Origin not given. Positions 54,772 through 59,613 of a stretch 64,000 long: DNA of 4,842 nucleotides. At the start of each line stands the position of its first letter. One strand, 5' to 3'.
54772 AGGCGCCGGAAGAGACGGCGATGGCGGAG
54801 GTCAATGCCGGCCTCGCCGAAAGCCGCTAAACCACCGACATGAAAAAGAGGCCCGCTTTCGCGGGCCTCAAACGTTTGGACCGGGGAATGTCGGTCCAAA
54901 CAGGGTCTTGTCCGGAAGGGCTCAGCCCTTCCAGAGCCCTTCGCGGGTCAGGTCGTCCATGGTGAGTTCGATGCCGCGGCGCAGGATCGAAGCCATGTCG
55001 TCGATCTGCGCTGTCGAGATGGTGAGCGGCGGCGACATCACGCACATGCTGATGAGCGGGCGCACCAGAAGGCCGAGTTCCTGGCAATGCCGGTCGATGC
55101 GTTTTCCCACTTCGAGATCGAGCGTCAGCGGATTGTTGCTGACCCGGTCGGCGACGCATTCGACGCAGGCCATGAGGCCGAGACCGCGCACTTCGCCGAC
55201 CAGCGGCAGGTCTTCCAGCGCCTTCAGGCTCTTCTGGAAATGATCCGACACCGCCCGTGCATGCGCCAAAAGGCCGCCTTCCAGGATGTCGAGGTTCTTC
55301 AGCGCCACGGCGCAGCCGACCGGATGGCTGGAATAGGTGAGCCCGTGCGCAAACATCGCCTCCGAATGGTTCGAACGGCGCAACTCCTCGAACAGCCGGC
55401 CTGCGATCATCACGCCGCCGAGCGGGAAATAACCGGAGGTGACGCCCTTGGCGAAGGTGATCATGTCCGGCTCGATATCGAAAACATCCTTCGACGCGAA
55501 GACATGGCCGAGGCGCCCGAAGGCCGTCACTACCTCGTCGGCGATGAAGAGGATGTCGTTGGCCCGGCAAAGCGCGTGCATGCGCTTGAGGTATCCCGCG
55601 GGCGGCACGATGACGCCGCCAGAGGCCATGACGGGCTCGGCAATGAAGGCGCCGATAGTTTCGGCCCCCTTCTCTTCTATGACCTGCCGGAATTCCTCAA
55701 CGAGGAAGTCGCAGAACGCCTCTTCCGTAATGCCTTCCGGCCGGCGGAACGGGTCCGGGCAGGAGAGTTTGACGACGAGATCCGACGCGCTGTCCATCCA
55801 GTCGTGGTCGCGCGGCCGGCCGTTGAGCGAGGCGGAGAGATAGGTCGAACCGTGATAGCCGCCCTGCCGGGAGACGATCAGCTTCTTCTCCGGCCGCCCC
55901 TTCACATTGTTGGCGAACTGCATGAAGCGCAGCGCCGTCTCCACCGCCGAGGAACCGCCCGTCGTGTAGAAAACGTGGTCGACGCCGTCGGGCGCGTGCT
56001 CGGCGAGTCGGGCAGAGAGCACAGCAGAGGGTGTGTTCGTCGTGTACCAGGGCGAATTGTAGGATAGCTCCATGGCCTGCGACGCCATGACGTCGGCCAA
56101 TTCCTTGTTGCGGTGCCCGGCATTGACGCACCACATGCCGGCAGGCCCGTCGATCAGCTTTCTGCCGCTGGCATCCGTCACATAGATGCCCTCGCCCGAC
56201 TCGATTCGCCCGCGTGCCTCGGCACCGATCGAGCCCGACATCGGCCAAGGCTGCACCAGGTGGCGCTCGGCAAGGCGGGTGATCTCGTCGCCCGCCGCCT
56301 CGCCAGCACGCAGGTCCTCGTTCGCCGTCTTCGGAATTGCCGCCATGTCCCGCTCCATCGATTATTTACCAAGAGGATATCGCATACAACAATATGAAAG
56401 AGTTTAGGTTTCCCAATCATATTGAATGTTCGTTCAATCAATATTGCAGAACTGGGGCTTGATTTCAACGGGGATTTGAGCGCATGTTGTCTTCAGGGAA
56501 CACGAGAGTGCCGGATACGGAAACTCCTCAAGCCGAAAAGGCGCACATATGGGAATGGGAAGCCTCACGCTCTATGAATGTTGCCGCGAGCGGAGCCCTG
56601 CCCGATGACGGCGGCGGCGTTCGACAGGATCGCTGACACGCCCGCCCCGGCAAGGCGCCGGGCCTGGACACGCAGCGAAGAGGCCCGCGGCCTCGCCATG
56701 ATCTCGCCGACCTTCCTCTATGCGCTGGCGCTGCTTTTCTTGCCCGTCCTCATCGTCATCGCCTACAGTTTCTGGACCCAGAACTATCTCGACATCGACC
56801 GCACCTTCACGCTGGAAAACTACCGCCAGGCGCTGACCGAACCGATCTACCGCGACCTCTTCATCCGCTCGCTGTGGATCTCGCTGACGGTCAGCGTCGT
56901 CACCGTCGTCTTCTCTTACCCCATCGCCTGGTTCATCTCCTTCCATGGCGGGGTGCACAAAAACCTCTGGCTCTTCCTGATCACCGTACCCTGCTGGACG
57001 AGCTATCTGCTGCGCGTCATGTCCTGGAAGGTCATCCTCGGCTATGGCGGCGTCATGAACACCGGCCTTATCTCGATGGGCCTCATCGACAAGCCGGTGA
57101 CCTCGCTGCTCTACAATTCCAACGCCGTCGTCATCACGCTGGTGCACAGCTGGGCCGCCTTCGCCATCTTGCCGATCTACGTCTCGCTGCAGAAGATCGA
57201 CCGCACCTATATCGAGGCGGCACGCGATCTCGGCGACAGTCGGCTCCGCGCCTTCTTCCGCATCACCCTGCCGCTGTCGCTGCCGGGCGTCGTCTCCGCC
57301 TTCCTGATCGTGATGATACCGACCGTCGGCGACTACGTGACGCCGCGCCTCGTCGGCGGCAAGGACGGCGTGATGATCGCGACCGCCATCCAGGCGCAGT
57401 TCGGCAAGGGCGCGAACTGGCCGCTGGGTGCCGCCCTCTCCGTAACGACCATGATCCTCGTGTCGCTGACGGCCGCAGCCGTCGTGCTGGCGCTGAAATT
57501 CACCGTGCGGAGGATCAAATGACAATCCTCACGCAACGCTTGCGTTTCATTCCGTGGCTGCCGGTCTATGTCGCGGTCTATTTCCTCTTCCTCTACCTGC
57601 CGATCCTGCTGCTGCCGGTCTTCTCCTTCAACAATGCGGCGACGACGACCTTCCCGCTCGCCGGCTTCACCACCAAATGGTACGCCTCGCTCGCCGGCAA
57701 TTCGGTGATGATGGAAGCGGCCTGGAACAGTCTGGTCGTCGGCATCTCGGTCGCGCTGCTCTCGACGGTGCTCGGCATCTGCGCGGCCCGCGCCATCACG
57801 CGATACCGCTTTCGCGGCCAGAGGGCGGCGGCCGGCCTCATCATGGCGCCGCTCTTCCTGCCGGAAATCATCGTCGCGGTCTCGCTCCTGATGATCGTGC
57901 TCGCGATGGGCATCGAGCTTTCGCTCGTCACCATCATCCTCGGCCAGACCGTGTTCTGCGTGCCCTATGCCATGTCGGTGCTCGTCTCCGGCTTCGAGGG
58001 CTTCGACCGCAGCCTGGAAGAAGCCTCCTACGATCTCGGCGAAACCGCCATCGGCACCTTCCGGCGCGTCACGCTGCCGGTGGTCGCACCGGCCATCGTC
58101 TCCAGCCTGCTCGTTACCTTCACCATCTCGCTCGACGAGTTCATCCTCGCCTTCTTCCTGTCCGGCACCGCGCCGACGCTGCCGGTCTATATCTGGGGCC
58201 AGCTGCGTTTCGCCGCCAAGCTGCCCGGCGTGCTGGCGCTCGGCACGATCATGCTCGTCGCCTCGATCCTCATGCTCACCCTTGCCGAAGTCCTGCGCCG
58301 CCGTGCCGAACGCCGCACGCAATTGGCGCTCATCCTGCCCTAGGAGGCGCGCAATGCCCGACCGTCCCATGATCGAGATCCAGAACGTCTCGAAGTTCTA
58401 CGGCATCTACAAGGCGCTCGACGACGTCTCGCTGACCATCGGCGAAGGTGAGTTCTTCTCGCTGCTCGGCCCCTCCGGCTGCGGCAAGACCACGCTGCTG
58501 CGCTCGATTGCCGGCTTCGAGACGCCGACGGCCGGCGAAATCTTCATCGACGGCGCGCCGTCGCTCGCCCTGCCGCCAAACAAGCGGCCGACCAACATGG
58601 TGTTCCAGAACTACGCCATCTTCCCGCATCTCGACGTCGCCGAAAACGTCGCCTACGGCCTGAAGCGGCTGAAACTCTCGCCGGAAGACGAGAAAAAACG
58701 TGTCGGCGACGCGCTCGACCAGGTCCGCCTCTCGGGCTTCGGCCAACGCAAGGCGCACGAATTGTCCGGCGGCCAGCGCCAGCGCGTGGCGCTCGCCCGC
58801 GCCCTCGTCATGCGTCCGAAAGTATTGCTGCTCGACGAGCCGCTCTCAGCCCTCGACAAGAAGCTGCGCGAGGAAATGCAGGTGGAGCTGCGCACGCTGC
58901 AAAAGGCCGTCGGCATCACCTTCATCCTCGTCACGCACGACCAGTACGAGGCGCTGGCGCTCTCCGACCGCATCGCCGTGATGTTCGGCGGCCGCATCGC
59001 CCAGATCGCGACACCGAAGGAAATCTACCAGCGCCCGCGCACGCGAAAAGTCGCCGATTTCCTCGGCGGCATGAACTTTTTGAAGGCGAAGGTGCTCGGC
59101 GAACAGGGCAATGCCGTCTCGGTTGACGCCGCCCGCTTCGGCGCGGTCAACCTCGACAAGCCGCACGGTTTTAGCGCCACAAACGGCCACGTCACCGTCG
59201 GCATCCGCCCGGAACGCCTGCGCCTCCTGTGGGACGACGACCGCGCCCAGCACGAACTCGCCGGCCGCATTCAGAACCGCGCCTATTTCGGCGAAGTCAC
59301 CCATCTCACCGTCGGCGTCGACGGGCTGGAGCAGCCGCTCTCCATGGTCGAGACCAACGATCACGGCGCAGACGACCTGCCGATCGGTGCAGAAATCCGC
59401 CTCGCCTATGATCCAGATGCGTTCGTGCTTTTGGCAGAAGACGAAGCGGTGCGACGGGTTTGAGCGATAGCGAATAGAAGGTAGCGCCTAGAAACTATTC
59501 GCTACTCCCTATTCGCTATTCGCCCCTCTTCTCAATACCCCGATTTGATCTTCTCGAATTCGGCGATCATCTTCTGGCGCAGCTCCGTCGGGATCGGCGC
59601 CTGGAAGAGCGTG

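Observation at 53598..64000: Candidate undescribed methylated-amine pathway island: Rieske oxygenase, omega-aminotransferase, polyamine-type ABC, PEAMT-like methyltransferase, paired PYROXD2-like flavoproteins and a BetI-like repressor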

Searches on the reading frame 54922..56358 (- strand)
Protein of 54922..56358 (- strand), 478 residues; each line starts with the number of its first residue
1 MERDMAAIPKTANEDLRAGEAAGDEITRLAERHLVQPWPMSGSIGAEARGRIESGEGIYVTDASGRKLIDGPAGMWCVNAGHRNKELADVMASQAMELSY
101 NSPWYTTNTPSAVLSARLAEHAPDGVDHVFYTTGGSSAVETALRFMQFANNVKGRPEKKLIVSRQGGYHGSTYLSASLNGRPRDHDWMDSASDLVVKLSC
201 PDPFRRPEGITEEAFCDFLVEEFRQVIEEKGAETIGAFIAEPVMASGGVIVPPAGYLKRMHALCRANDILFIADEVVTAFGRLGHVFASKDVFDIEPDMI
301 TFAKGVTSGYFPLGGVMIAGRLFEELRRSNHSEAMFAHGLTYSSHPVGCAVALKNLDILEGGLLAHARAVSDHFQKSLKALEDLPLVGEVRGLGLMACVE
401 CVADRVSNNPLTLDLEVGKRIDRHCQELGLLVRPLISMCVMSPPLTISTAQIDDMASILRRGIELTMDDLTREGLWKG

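Call 9: search_protein_families(library=pfam, proteins=[window:54922-56358:-])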
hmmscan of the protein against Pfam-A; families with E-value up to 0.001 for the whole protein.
window:54922-56358:- (478 aa): 1 family
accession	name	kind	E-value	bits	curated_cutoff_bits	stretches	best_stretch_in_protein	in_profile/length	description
PF00202.27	Aminotran_3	-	6.2e-81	272.6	30.5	1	52-461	13-401/403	Aminotransferase class-III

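Call 10: search_protein_families(library=ncbifam, proteins=[window:54922-56358:-])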
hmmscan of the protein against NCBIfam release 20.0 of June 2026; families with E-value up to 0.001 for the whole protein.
window:54922-56358:- (478 aa): 69 families (the best 25 are shown)
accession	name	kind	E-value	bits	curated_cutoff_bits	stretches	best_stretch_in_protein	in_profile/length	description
NF005447.0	PRK07036.1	equivalog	1.6e-206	686.5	618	1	23-477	10-466/468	aminotransferase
NF005682.0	PRK07480.1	subfamily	1e-126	423.3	510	1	24-471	11-457/459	aminotransferase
NF004767.0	PRK06105.1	subfamily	2.4e-125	418.6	517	1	52-470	34-454/460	aminotransferase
NF005684.0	PRK07482.1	subfamily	1.4e-117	393.1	687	1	45-472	29-461/464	hypothetical protein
NF004625.0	PRK05965.1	subfamily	1.6e-113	379.9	729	1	29-469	9-451/460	hypothetical protein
NF005102.0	PRK06541.1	equivalog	4.8e-112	374.8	574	1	24-463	10-453/460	aspartate aminotransferase family protein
NF005683.0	PRK07481.1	subfamily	1e-105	354.3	575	1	29-465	9-449/453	hypothetical protein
NF052567.1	OmAmTferAptACaul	equivalog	2e-91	306.9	500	1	52-463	22-428/431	omega-aminotransferase AptA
TIGR00508.1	bioA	equivalog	1.4e-87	294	405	1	46-461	11-416/419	adenosylmethionine--8-amino-7-oxononanoate transaminase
NF005812.0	PRK07678.1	subfamily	9.1e-84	281.7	488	1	52-463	33-447/451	aminotransferase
NF004718.0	PRK06062.1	subfamily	2.8e-82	276.7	472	1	20-463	13-446/454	hypothetical protein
NF009068.0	PRK12403.1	equivalog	3.3e-82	276.7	817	1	47-469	35-456/460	aspartate aminotransferase family protein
NF005375.0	PRK06917.1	equivalog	3.5e-80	269.9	535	1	52-468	18-441/448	aspartate aminotransferase family protein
NF005685.0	PRK07483.1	equivalog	2.7e-79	267.1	485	1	52-467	16-439/444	aspartate aminotransferase family protein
NF004624.0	PRK05964.1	equivalog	3.4e-72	243.3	494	1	40-463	18-422/427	adenosylmethionine--8-amino-7-oxononanoate transaminase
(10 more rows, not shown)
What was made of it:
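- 54922..56358 (-): Class-III (omega, pyruvate-type) aminotransferase. NCBIfam NF005447 scores 686 bits, above its 618 cut-off (calls 9, 10).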

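Call 20: search_solved_structures(query=window:54922-56358:-, max_evalue=1e-60)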
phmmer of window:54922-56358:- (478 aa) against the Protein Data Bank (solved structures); distinct sequences matched with E-value up to 1e-60: 53.
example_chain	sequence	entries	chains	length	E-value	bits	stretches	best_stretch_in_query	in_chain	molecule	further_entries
3i5t_A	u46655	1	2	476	5.1e-133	447.8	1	28-463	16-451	Aminotransferase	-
5kr6_A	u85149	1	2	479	3.5e-99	336.2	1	28-470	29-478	4-aminobutyrate transaminase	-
5kr3_A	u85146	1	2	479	4.7e-98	332.5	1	29-469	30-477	4-aminobutyrate transaminase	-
5kr4_A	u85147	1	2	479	8e-97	328.5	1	49-469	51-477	4-aminobutyrate transaminase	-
5kr5_A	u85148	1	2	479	1e-96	328.1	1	45-464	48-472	4-aminobutyrate transaminase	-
5kqu_A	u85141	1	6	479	2.1e-96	327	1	48-464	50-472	4-aminobutyrate transaminase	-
5kqw_A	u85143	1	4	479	8.1e-96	325.1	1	45-469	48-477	4-aminobutyrate transaminase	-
6io1_A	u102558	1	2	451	1.1e-95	324.7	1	52-455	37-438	Aminotransferase, class III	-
5kqt_A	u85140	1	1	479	1.3e-92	314.6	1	48-464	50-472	4-aminoburyrate transaminase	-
21ft_A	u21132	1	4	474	1.4e-91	311.2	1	52-468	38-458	Gamma-aminobutyrate transaminase POP2, mitochondrial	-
5ghf_A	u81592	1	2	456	1.2e-90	308.1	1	45-466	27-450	Aminotransferase class-III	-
9j2k_A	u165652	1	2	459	2.6e-90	307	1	52-467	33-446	Aminotransferase, class III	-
6hx9_B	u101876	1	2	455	4.1e-90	306.3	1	36-470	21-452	Aspartate aminotransferase family protein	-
5ti8_A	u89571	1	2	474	5.9e-90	305.8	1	29-466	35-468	Aminotransferase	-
9j4y_A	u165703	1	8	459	9.3e-90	305.2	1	52-467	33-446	Aminotransferase, class III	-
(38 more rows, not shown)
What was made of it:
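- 54922..56358 (-): Closest structures are 3I5T, plant GABA-T, and SpuC-type putrescine/polyamine:pyruvate transaminases (call 20).
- Closest known: PotABCD / SpuC polyamine uptake and transamination. Same: Four-component Pot-type importer and a pyruvate-type omega-aminotransferase (calls 10, 20).
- The aminotransferase falls among amine:pyruvate enzymes (call 20). The transporter is Pot-type and the aminotransferase is SpuC-like (calls 10, 20).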

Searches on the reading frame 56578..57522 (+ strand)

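Call 9: search_protein_families(library=pfam, proteins=[window:56578-57522:+])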
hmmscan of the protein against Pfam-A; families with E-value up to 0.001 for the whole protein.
window:56578-57522:+ (314 aa): 1 family
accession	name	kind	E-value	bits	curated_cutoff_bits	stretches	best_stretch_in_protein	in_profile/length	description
PF00528.27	BPD_transp_1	-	6.5e-14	52.5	26.4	1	115-301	3-172/184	Binding-protein-dependent transport system inner membrane component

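Call 10: search_protein_families(library=ncbifam, proteins=[window:56578-57522:+])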
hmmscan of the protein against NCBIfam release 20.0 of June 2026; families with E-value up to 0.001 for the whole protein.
window:56578-57522:+ (314 aa): 21 families
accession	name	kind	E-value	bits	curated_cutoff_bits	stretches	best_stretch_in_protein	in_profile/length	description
NF007044.0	PRK09497.1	equivalog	4.8e-60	203.4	348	1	42-299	12-268/285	spermidine/putrescine ABC transporter permease PotB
NF007963.0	PRK10683.1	equivalog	7.3e-51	173.4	489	1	66-295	72-298/317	putrescine ABC transporter permease PotH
NF043074.1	MMSYN1_0196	equivalog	2.2e-38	132.2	350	1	37-307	9-265/277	spermidine/putrescine ABC transporter permease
TIGR03262.1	PhnU2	equivalog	1.8e-21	76.4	593.25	1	50-293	10-244/546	putative 2-aminoethylphosphonate ABC transporter permease subunit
NF011624.0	PRK15050.1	equivalog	6.3e-19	68.2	247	1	28-299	14-278/297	2-aminoethylphosphonate ABC transporter permease subunit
TIGR03226.1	PhnU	equivalog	2e-16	60.4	283.45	1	19-298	15-295/311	2-aminoethylphosphonate ABC transporter permease subunit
TIGR01581.1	Mo_ABC_porter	hypoth_equivalog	6.3e-13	48.7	210.3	1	82-275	10-200/225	ABC transporter permease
TIGR02141.1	modB_ABC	equivalog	1.8e-12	47.3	182.6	1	98-303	3-202/208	molybdate ABC transporter permease subunit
NF007047.0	PRK09500.1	equivalog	4.9e-12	46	326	1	48-299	12-244/257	spermidine/putrescine ABC transporter permease PotC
NF007889.0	PRK10592.1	equivalog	6.9e-10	39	476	1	48-297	18-253/281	putrescine ABC transporter permease PotI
NF043073.1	MMSYN1_0195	equivalog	7.4e-10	37.6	1250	1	197-263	143-209/1021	spermidine/putrescine ABC transporter permease/substrate-binding protein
NF040931.1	ABC_arch_GlcT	equivalog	2.6e-09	37.1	360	1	41-305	1-266/278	glucose ABC transporter permease GlcT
NF006939.0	PRK09421.1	equivalog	3.1e-09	36.6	262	1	96-253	9-165/230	molybdate ABC transporter permease subunit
NF040839.1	tungstate_WtpB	equivalog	2.9e-08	33.7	340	1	53-245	13-189/251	tungstate ABC transporter permease WtpB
TIGR00969.1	3a0106s02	subfamily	4.3e-07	29.7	240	1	43-261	21-223/272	sulfate ABC transporter permease subunit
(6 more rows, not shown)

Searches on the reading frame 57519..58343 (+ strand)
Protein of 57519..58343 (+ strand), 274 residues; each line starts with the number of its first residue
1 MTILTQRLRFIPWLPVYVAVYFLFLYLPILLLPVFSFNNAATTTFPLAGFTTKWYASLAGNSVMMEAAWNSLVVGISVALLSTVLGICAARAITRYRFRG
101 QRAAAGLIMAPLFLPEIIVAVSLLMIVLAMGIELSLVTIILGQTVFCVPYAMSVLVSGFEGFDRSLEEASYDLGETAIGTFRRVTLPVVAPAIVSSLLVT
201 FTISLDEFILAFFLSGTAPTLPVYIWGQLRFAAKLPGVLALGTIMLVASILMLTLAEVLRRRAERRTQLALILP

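Call 9: search_protein_families(library=pfam, proteins=[window:57519-58343:+])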
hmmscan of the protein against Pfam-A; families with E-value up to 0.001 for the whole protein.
window:57519-58343:+ (274 aa): 1 family
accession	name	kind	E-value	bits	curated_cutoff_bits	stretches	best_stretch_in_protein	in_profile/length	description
PF00528.27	BPD_transp_1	-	2.2e-15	57.3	26.4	1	83-263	2-182/184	Binding-protein-dependent transport system inner membrane component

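Call 10: search_protein_families(library=ncbifam, proteins=[window:57519-58343:+])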
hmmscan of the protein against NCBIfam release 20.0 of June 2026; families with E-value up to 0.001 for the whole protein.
window:57519-58343:+ (274 aa): 25 families
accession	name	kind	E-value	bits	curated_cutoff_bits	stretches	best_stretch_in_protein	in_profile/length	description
NF007047.0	PRK09500.1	equivalog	9.5e-57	192.5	326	1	16-263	9-255/257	spermidine/putrescine ABC transporter permease PotC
NF007889.0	PRK10592.1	equivalog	5.2e-45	154.2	476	1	12-267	10-271/281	putrescine ABC transporter permease PotI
NF043073.1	MMSYN1_0195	equivalog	1.8e-40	139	1250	1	16-253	8-241/1021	spermidine/putrescine ABC transporter permease/substrate-binding protein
TIGR01581.1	Mo_ABC_porter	hypoth_equivalog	8.4e-22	77.8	210.3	1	64-253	19-223/225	ABC transporter permease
TIGR03262.1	PhnU2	equivalog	3.4e-21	75.5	593.25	1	17-265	10-262/546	putative 2-aminoethylphosphonate ABC transporter permease subunit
TIGR03255.1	PhnV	equivalog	7.1e-19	68.5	358.7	1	17-266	19-268/270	2-aminoethylphosphonate ABC transport system, membrane component PhnV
TIGR02141.1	modB_ABC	equivalog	7.6e-19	68.2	182.6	1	71-261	3-207/208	molybdate ABC transporter permease subunit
TIGR00969.1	3a0106s02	subfamily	1.2e-17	64.3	240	1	7-262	9-272/272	sulfate ABC transporter permease subunit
TIGR02139.1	permease_CysT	equivalog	9.4e-16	58.2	246.1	1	22-265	13-264/265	sulfate ABC transporter permease subunit CysT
NF011624.0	PRK15050.1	equivalog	2.1e-15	56.6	247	1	135-267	160-293/297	2-aminoethylphosphonate ABC transporter permease subunit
NF006939.0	PRK09421.1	equivalog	4.3e-15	55.7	262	1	65-268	9-229/230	molybdate ABC transporter permease subunit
NF008208.0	PRK10971.1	equivalog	6.8e-13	48.7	415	1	9-267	8-274/277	sulfate/thiosulfate ABC transporter permease CysT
TIGR02140.1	permease_CysW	equivalog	2e-12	47.1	329.1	1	22-264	9-260/261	sulfate ABC transporter permease subunit CysW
TIGR03226.1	PhnU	equivalog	2.5e-12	46.9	283.45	1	136-266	179-310/311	2-aminoethylphosphonate ABC transporter permease subunit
NF040839.1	tungstate_WtpB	equivalog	1.6e-11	44.3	340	1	61-259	39-247/251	tungstate ABC transporter permease WtpB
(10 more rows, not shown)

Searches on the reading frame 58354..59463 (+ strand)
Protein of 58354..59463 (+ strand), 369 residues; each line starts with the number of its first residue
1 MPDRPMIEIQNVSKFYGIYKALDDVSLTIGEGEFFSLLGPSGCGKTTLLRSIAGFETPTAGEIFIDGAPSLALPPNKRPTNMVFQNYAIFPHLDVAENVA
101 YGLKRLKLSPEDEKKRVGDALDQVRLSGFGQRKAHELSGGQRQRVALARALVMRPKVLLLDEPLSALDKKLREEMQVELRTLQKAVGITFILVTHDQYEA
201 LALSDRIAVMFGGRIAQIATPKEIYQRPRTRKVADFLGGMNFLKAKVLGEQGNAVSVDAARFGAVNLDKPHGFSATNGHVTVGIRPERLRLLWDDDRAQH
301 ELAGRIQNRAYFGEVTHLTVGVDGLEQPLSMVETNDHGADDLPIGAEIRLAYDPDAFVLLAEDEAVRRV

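Call 9: search_protein_families(library=pfam, proteins=[window:58354-59463:+])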
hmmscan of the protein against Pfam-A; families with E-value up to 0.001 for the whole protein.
window:58354-59463:+ (369 aa): 6 families
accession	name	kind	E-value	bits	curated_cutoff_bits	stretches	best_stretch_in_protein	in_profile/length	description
PF00005.33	ABC_tran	-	3.9e-37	128.3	25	1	22-164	1-136/137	ABC transporter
PF08402.16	TOBE_2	-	2.4e-13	50.4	21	1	282-360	1-76/76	TOBE domain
PF13304.12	AAA_21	-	1.5e-06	28.9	27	0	77-198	167-301/304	AAA domain, putative AbiEii toxin, Type IV TA system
PF17912.7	OB_MalK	-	8.3e-05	23.8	27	1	240-288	5-52/53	MalK OB fold domain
PF02463.25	SMC_N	-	0.00016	21.6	40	0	136-199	136-201/220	RecF/RecN/SMC N terminal domain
PF13401.12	AAA_22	-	0.00064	20.5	27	0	34-195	7-123/130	AAA domain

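Call 10: search_protein_families(library=ncbifam, proteins=[window:58354-59463:+])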
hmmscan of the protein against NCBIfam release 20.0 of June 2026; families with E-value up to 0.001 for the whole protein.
window:58354-59463:+ (369 aa): 189 families (the best 25 are shown)
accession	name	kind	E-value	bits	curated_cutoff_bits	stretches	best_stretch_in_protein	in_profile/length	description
NF006987.0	PRK09452.1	equivalog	4.5e-110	367.9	482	1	4-324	15-335/378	spermidine/putrescine ABC transporter ATP-binding protein PotA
TIGR01187.1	potA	subfamily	4e-106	354.8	355.6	1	37-359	1-324/325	polyamine ABC transporter ATP-binding protein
TIGR03265.1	PhnT2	equivalog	4e-105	351.9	457.7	1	5-340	3-330/353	putative 2-aminoethylphosphonate ABC transporter ATP-binding protein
NF043075.1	MMSYN1_0197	equivalog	1.9e-102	342.7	550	1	6-323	2-309/341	spermidine/putrescine ABC transporter ATP-binding protein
NF008621.0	PRK11607.1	equivalog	1.7e-96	323.3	613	1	4-361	17-376/377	putrescine ABC transporter ATP-binding subunit PotG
NF008653.0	PRK11650.1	subfamily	2.3e-93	313.1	432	1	6-314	3-306/357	sn-glycerol-3-phosphate ABC transporter ATP-binding protein UgpC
NF008513.0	PRK11432.1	equivalog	4e-93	312.1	496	1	5-325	5-316/351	ferric ABC transporter ATP-binding protein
TIGR03258.1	PhnT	equivalog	6.8e-91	305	499.15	1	7-360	9-357/359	2-aminoethylphosphonate ABC transport system ATP-binding subunit PhnT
NF008233.0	PRK11000.1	equivalog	4.3e-85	285.8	568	1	7-363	4-356/369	maltose/maltodextrin ABC transporter ATP-binding protein MalK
NF040933.2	ABC_arch_GlcV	equivalog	1.8e-82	277.1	450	1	7-315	3-316/357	glucose ABC transporter ATP-binding protein GlcV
NF040840.2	tungstate_WtpC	equivalog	6.2e-81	272.4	440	1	6-323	1-312/347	tungstate ABC transporter ATP-binding protein WtpC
TIGR00968.1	3a0106s01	subfamily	1.3e-80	270.3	342.75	1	7-242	1-236/237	sulfate ABC transporter ATP-binding protein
NF008105.0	PRK10851.1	equivalog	3.9e-73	246.2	502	1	7-337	3-328/362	sulfate/thiosulfate ABC transporter ATP-binding protein CysA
TIGR01186.1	proV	subfamily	7.6e-65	219.4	326.6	1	17-246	4-239/363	betaine/proline/choline family ABC transporter ATP-binding protein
NF040729.1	ABC_ATP_SaoA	equivalog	1.9e-59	201.1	360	1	7-236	2-232/248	ABC transporter ATP-binding protein SaoA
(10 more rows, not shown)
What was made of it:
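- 58354..59463 (+): ABC ATPase, PotA-like, with TOBE domain. NCBIfam potA subfamily scores 354.8 against a cut-off of 355.6 (calls 9, 10).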
